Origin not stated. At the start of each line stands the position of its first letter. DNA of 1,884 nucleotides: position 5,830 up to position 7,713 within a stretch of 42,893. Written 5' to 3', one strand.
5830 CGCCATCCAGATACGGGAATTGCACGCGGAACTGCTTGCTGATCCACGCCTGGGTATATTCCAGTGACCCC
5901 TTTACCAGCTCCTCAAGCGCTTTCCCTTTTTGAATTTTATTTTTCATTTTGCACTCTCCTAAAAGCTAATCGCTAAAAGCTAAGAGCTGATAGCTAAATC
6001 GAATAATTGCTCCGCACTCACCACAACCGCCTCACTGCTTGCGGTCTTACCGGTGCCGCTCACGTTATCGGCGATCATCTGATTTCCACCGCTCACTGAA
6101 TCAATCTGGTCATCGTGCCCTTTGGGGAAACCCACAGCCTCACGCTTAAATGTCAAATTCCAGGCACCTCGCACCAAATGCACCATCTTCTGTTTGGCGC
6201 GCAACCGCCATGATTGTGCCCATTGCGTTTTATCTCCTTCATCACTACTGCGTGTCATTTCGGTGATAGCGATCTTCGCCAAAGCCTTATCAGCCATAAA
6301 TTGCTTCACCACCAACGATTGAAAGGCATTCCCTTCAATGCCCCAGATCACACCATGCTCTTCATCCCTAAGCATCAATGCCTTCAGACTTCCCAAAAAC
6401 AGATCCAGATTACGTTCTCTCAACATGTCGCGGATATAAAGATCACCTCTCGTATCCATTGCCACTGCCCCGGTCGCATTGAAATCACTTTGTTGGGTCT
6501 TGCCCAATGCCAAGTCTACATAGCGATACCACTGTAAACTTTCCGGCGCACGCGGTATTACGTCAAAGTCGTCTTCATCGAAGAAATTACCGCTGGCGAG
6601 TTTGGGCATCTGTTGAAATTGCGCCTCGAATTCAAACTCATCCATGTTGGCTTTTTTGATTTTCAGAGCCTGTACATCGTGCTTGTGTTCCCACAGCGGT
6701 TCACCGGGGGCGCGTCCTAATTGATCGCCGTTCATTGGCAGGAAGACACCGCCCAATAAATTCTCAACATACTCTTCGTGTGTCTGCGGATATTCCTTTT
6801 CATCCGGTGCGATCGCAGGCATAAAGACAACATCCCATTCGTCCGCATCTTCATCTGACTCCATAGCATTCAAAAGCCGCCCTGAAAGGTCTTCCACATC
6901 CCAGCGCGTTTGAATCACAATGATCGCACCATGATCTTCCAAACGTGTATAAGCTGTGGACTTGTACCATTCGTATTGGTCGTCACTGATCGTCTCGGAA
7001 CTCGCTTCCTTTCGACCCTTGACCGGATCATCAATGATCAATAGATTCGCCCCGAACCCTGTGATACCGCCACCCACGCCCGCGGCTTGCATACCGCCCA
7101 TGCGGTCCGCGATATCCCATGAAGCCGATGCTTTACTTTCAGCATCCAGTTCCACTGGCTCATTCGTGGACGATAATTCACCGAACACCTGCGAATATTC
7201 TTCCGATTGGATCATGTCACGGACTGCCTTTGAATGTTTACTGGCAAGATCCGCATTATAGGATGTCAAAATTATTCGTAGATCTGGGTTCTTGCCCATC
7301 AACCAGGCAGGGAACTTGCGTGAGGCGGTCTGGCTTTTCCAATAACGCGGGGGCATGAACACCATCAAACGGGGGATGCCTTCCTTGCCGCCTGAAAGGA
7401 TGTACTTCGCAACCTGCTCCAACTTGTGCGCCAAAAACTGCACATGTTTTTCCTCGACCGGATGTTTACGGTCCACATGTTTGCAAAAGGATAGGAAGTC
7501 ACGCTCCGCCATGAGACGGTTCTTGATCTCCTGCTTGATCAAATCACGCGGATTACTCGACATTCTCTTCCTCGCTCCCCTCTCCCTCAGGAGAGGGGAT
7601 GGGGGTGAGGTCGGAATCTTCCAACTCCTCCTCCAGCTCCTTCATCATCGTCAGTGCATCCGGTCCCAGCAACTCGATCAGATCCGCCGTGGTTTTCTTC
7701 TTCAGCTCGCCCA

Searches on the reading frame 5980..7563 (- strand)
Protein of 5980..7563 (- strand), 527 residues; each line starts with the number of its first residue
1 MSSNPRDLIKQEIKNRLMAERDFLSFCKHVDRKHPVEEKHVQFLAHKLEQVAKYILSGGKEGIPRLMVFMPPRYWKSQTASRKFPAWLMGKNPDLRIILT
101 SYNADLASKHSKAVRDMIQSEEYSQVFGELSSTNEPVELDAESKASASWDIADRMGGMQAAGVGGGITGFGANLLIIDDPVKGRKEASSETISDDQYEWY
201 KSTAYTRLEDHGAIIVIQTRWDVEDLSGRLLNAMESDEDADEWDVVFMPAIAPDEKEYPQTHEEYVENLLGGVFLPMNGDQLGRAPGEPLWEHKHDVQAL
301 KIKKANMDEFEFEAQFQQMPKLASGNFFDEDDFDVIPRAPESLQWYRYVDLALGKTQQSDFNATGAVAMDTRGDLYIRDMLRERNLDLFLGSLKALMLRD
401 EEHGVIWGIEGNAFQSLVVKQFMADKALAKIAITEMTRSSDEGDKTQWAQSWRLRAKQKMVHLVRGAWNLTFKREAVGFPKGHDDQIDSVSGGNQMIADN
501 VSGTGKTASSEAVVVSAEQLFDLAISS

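Call 28: search_protein_families(library=phrogs, proteins=[window:5980-7563:-], max_evalue=0.00001)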
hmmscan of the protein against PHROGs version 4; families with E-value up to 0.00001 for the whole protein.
window:5980-7563:- (527 aa): 5 families
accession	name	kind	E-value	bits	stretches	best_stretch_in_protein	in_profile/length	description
phrog_38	-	head and packaging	6.4e-97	327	1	10-508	257-714/760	terminase large subunit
phrog_4758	-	head and packaging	8.8e-60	203.1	1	6-256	8-241/243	terminase large subunit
phrog_30251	-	head and packaging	9.7e-30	104.4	1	7-235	6-226/799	terminase large subunit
phrog_5573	-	head and packaging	3.1e-12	47.4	1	238-492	7-229/250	terminase large subunit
phrog_979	-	head and packaging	1.5e-11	44.7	1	324-498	412-600/642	terminase large subunit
